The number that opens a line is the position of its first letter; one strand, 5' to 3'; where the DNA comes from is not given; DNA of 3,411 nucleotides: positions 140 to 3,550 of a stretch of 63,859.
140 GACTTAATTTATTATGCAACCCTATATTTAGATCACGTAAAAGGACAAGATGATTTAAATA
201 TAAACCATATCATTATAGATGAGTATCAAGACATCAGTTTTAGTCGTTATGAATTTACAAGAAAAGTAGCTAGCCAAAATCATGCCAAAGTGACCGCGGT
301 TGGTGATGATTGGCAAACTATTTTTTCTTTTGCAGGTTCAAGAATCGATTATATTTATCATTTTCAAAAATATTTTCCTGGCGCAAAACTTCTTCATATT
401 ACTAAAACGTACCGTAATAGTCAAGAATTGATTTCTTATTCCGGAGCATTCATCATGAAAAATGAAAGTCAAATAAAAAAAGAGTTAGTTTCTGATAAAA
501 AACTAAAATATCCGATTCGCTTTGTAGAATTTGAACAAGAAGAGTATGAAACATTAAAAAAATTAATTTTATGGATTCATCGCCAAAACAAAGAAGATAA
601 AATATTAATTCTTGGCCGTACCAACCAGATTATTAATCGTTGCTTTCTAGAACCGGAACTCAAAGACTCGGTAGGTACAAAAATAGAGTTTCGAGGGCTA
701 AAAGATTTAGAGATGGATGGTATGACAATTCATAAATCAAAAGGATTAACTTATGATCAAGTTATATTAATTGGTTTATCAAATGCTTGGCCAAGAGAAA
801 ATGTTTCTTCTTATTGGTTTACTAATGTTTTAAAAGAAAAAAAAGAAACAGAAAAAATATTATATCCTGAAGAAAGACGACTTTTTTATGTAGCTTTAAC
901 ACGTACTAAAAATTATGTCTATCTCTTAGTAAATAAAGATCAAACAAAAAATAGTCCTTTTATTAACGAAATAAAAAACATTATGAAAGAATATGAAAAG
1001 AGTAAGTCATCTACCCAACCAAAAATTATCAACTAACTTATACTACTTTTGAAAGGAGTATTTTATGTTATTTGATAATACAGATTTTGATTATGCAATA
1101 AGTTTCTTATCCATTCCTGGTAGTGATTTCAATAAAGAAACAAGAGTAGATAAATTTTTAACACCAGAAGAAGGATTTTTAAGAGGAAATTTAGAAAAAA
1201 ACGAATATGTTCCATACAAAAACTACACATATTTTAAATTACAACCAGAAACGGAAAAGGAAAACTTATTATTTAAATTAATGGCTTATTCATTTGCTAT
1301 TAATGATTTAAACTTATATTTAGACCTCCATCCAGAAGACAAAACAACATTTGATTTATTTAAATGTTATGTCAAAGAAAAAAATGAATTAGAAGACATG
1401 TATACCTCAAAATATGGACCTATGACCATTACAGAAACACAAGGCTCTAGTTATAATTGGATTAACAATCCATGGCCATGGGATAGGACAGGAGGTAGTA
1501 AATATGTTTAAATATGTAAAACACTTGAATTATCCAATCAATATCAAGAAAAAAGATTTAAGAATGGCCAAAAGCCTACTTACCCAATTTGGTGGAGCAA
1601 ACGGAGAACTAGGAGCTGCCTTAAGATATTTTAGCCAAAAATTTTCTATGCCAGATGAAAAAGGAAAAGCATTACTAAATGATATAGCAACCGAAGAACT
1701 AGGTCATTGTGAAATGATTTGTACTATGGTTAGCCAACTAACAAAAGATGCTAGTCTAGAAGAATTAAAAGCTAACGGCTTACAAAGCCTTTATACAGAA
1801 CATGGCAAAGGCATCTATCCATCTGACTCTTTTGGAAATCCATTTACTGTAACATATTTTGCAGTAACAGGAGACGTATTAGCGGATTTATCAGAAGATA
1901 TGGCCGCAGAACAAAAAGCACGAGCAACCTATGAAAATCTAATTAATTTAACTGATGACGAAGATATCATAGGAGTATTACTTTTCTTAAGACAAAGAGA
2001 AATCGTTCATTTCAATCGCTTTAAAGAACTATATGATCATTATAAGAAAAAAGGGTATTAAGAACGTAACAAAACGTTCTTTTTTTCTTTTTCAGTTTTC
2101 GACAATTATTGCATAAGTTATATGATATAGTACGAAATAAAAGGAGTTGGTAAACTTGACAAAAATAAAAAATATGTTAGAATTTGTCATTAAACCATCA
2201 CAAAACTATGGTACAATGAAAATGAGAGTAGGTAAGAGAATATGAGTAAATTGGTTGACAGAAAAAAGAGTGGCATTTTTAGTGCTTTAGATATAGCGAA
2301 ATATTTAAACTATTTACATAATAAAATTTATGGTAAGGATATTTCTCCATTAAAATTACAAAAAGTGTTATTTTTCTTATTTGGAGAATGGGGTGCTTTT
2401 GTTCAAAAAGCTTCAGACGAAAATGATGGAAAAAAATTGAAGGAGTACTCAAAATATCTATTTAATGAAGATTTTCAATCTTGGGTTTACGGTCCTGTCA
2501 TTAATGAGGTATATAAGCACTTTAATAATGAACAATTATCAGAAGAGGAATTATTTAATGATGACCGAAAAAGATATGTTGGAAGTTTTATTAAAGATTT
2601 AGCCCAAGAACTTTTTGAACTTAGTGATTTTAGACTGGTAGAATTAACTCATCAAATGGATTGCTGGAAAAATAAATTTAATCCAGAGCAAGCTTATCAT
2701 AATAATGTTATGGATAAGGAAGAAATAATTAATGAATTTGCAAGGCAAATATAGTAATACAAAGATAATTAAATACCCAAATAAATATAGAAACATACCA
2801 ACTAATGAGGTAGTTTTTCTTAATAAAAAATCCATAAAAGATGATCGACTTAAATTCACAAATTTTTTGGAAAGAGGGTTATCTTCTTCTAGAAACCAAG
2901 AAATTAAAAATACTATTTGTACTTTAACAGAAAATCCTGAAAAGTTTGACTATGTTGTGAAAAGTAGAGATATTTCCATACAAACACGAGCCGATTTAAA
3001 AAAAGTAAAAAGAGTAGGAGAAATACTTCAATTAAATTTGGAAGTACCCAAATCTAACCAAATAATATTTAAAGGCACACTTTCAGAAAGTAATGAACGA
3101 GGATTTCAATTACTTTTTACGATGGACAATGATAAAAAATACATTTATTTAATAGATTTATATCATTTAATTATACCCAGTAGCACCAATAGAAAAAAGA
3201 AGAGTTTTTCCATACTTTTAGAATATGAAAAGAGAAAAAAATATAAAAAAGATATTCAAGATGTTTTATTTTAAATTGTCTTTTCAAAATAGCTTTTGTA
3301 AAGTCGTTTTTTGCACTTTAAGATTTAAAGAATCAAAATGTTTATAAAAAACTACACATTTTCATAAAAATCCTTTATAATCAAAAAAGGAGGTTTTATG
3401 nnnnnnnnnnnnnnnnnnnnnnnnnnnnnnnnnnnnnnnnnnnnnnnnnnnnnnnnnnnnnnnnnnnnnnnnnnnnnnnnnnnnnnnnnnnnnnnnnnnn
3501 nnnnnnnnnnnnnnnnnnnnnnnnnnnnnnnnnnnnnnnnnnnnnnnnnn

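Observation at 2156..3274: Panacea (DUF4065) antitoxin-like gene overlapping an unknown 180-aa partner: candidate PanA-PanT toxin-antitoxin pair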

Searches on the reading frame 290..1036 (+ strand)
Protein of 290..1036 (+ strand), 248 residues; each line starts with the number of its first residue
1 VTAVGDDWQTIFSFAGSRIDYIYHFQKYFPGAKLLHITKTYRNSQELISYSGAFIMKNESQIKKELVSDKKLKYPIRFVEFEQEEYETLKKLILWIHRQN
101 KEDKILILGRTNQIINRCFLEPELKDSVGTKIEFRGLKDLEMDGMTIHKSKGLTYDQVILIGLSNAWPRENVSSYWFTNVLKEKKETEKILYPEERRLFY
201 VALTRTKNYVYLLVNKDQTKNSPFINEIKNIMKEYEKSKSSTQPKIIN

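Call 3: search_protein_families(library=pfam, proteins=[window:290-1036:+], max_evalue=1)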
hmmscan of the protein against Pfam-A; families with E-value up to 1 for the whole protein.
window:290-1036:+ (248 aa): 5 families
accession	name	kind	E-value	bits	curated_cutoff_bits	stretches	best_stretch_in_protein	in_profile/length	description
PF13361.12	UvrD_C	-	4.9e-19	69.4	25.6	2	145-215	290-348/350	UvrD-like helicase C-terminal domain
PF13538.12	UvrD_C_2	-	1.7e-09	37.8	27.4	2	194-213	33-52/52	UvrD-like helicase C-terminal domain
PF01443.25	Viral_helicase1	-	0.0087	16.3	21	1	137-211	172-225/228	Viral superfamily 1 RNA helicase core domain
PF22969.3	Ig_NUP210_2nd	-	0.047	13.9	27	1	65-110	42-87/109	NUP210 Ig-like domain 2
PF00580.27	UvrD-helicase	-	0.061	13.4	23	1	2-30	243-271/271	UvrD/REP helicase N-terminal domain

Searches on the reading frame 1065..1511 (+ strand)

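Call 3: search_protein_families(library=pfam, proteins=[window:1065-1511:+], max_evalue=1)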
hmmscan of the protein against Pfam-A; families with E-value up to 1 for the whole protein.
window:1065-1511:+ (148 aa): 1 family
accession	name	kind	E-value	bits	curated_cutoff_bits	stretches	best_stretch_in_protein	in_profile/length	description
PF12652.12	CotJB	-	3.1e-24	85.4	29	1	67-140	2-76/76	CotJB protein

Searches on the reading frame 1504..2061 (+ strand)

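Call 3: search_protein_families(library=pfam, proteins=[window:1504-2061:+], max_evalue=1)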
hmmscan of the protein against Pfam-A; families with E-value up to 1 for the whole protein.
window:1504-2061:+ (185 aa): 5 families
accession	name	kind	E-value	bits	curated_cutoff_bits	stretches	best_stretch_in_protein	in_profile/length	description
PF05067.18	Mn_catalase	-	3.9e-51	174.2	27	1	1-175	1-189/284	Manganese containing catalase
PF03232.19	COQ7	-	0.0015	18.6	23.5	1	34-80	13-60/169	Ubiquinone biosynthesis protein COQ7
PF02915.23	Rubrerythrin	-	0.0075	17.1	22.8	1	35-89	10-65/137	Rubrerythrin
PF00210.30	Ferritin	-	0.018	15.4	24.5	1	35-153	11-109/142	Ferritin-like domain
PF13794.12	MiaE_2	-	0.13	12.4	25.2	1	32-83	15-66/185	tRNA-(MS[2]IO[6]A)-hydroxylase (MiaE)-like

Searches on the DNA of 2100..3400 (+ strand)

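Call 26: search_dna_similar(query=window:2100-3400:+, collection=phages, mode=distant)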
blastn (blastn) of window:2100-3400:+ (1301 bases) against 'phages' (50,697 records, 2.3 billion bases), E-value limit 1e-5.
No match.

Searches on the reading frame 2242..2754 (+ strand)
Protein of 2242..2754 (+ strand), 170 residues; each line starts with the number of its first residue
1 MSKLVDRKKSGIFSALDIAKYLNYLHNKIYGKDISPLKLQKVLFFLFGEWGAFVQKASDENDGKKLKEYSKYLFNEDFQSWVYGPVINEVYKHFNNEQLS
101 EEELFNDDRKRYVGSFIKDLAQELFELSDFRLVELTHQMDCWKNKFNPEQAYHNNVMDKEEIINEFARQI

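Call 3: search_protein_families(library=pfam, proteins=[window:2242-2754:+], max_evalue=1)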
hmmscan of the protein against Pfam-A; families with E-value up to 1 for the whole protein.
window:2242-2754:+ (170 aa): 3 families
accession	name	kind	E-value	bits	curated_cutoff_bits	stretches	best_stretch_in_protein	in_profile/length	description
PF13274.11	SocA_Panacea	-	7.4e-10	40.2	25.7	1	62-143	9-113/113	Antitoxin SocA-like, Panacea domain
PF18857.6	LPD38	-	0.018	15.6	27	1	25-64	130-178/189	Large polyvalent protein associated domain 38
PF03711.20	OKR_DC_1_C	-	0.13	13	24.2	1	103-163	3-66/132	Orn/Lys/Arg decarboxylase, C-terminal domain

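Call 4: search_protein_families(library=padloc, proteins=[window:2242-2754:+], max_evalue=1)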
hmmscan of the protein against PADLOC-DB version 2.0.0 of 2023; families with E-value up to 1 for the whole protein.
window:2242-2754:+ (170 aa): 0 families

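Call 5: search_protein_families(library=phrogs, proteins=[window:2242-2754:+], max_evalue=1)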
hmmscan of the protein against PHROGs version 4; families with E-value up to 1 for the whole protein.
window:2242-2754:+ (170 aa): 2 families
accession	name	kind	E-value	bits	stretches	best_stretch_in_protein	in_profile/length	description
phrog_1281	-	unknown function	1.3e-27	97.7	1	13-169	8-153/195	-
phrog_10390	-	unknown function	2.5e-12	47.9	1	7-166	145-291/299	-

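Call 6: search_protein_families(library=ncbifam, proteins=[window:2242-2754:+], max_evalue=1)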
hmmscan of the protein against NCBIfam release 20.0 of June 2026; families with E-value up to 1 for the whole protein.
window:2242-2754:+ (170 aa): 2 families
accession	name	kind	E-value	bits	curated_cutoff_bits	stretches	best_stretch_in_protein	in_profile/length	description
NF047745.1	SocA_antitoxin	equivalog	2.8e-11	43.4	190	1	28-97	15-69/176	type VI toxin-antitoxin system SocA family antitoxin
NF045876.1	RnfG_DVU2794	exception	0.24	10.9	205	1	66-112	25-70/190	RnfABCDGE type electron transport complex subunit G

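Call 87: search_dna_similar(query=window:2242-2751:+, collection=phages, mode=protein, max_evalue=0.00001, max_rows=12)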
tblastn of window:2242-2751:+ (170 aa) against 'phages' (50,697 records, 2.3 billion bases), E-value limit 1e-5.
Records with a match: 31; places in all: 31; records where one place covers at least 80% of the query: 11.
Best place of each record, by identity: <60% 31.
By first word of the organism name: Streptococcus 9; Pseudomonas 6; Lactobacillus 5; Riemerella 4; Brochothrix 2; Cylindrospermopsis 2; Lactococcus 1; Shigella 1; Moraxella 1.
By host as written in the record: Pseudomonas aeruginosa 6; - 3; Riemerella anatipestifer 3; Brochothrix thermosphacta 2; Lactobacillus casei 2; Lactococcus lactis IL1403 1; Lactobacillus casei BL23 1; Streptococcus pyogenes ERR111909 1; and 12 more.
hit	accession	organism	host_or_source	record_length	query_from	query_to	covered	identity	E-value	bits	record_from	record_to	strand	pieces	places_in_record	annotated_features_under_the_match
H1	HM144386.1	Brochothrix phage BL3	Brochothrix thermosphacta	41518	5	166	95%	31.7%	4e-16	80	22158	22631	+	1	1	gp24 | gp25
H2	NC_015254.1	Brochothrix phage BL3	Brochothrix thermosphacta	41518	5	166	95%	31.7%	4e-16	80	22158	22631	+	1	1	gp24 | gp25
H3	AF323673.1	Lactococcus phage bIL312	Lactococcus lactis IL1403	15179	32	166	79%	35.3%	2e-17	84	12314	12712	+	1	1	orf24: Orf24 | orf25: Orf25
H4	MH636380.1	Cylindrospermopsis raciborskii virus RM-2018a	Reeuwijkse Plassen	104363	4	162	94%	27.9%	2e-7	55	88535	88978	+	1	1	putative phage-associated protein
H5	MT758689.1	Lactobacillus phage Lbab1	Lactobacillus casei BL23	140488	29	166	81%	29.9%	4e-6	51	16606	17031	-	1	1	hypothetical protein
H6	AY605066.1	Lactobacillus phage phiAT3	Lactobacillus casei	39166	38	170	78%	31.0%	1e-8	59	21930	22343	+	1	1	unknown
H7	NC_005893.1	Lactobacillus phage phiAT3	Lactobacillus casei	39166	38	170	78%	31.0%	1e-8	59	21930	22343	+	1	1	hypothetical protein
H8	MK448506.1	Streptococcus satellite phage Javan462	Streptococcus pyogenes ERR111909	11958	35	169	79%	29.5%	2e-12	69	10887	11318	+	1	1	hypothetical protein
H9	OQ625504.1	Cylindrospermopsis phage Cr-LKS4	Cylindrospermopsis raciborskii KLL07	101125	7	162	92%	25.3%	6e-9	59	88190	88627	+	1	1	hypothetical protein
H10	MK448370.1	Streptococcus satellite phage Javan22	Streptococcus agalactiae CCUG_37736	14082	35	166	78%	29.8%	7e-10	62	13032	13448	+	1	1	hypothetical protein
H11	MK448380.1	Streptococcus satellite phage Javan24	Streptococcus agalactiae CCUG_39096_A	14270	35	166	78%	29.8%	7e-10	62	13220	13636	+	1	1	hypothetical protein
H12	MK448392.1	Streptococcus satellite phage Javan27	Streptococcus agalactiae CH-1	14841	35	166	78%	29.8%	7e-10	62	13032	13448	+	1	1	hypothetical protein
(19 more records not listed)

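Call 101: get_annotated_region(hit=H1, flank=1500)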
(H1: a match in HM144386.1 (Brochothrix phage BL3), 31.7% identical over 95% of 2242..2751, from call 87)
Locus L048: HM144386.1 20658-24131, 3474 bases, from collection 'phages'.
description: Brochothrix phage BL3, complete genome.
organism: Brochothrix phage BL3 (NCBI taxid 764562)
taxonomy: Viruses; Duplodnaviria; Heunggongvirae; Uroviricota; Caudoviricetes
host: Brochothrix thermosphacta; source: -; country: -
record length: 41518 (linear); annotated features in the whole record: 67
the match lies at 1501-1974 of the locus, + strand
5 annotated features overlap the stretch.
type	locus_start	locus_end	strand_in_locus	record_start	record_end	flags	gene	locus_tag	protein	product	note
CDS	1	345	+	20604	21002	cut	-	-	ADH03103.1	gp22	putative holin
CDS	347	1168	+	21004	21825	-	-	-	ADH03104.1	gp23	N-acetylmuramoyl-L-alanine amidase; experimentally confirmed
CDS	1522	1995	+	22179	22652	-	-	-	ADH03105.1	gp24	-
CDS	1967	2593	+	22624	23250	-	-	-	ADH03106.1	gp25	-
CDS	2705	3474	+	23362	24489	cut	-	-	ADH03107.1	gp26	-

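Call 102: get_annotated_region(hit=H3, flank=1500)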
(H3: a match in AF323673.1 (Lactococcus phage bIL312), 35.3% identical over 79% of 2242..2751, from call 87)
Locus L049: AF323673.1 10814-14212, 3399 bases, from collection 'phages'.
description: Bacteriophage bIL312, complete genome.
organism: Lactococcus phage bIL312 (NCBI taxid 151539)
taxonomy: Viruses
host: Lactococcus lactis IL1403; source: -; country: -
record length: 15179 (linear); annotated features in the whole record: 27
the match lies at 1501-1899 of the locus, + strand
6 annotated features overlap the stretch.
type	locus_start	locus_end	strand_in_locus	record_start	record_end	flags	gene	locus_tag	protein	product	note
CDS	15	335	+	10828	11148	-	orf21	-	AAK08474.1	Orf21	-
CDS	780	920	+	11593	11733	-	orf22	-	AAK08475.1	Orf22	-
CDS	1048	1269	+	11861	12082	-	orf23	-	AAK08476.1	Orf23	-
CDS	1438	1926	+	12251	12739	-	orf24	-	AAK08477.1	Orf24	-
CDS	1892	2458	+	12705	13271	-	orf25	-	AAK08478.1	Orf25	-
CDS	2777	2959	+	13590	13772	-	orf26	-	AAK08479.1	Orf26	-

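Call 103: get_annotated_region(hit=H6, flank=1500)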
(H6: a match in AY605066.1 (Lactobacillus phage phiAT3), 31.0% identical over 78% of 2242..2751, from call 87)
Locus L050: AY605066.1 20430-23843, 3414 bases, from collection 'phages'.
description: Bacteriophage phi AT3, complete sequence.
organism: Lactobacillus phage phiAT3 (NCBI taxid 279281)
taxonomy: Viruses; Duplodnaviria; Heunggongvirae; Uroviricota; Caudoviricetes; Fattrevirus; Fattrevirus AT3
host: Lactobacillus casei; source: -; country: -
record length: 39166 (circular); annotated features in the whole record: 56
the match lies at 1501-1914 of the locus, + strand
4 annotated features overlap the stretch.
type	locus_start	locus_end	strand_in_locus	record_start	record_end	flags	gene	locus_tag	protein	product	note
CDS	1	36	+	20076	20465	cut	-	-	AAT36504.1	putative holin protein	ORF17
CDS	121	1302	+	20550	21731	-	-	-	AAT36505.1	putative lysin protein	ORF18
CDS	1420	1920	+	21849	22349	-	-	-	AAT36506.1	unknown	ORF19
CDS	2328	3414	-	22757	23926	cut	-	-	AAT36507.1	putative integrase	ORF20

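Call 104: get_annotated_region(hit=H8, flank=1500)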
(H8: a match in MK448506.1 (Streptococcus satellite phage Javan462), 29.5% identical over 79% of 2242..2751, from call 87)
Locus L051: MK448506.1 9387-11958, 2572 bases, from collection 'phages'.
description: Streptococcus satellite phage Javan462, complete genome.
organism: Streptococcus satellite phage Javan462 (NCBI taxid 2558713)
taxonomy: Viruses
host: Streptococcus pyogenes ERR111909; source: -; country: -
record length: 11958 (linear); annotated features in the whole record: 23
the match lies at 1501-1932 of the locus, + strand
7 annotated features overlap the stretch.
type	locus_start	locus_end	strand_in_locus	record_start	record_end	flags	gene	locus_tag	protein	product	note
CDS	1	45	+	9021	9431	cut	-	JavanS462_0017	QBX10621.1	hypothetical protein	-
CDS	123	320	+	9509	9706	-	-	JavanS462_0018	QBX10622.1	hypothetical protein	-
CDS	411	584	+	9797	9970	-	-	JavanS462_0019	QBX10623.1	hypothetical protein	FIG01116340: hypothetical protein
CDS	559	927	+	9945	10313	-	-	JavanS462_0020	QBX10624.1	ArpU family encoded transcriptional regulator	encoded transcriptional regulator, ArpU family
CDS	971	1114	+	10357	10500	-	-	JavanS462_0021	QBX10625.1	hypothetical protein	-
CDS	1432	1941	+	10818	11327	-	-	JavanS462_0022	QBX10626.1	hypothetical protein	-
CDS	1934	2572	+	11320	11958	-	-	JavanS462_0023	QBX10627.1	hypothetical protein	-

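Call 105: get_annotated_region(hit=H10, flank=1500)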
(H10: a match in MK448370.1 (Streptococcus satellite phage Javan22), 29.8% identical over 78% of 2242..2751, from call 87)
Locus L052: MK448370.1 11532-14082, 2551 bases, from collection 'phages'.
description: Streptococcus satellite phage Javan22, complete genome.
organism: Streptococcus satellite phage Javan22 (NCBI taxid 2558577)
taxonomy: Viruses
host: Streptococcus agalactiae CCUG_37736; source: -; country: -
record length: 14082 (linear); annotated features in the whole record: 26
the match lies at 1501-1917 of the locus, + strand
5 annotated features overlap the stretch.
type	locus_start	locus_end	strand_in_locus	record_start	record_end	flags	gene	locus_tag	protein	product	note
CDS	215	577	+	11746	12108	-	-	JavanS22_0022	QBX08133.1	hypothetical protein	FIG01116340: hypothetical protein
CDS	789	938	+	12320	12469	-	-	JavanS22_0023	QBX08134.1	ArpU family encoded transcriptional regulator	encoded transcriptional regulator, ArpU family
CDS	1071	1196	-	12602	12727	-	-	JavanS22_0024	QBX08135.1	hypothetical protein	-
CDS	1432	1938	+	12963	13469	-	-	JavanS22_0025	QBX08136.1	hypothetical protein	-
CDS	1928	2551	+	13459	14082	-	-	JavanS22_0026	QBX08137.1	hypothetical protein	-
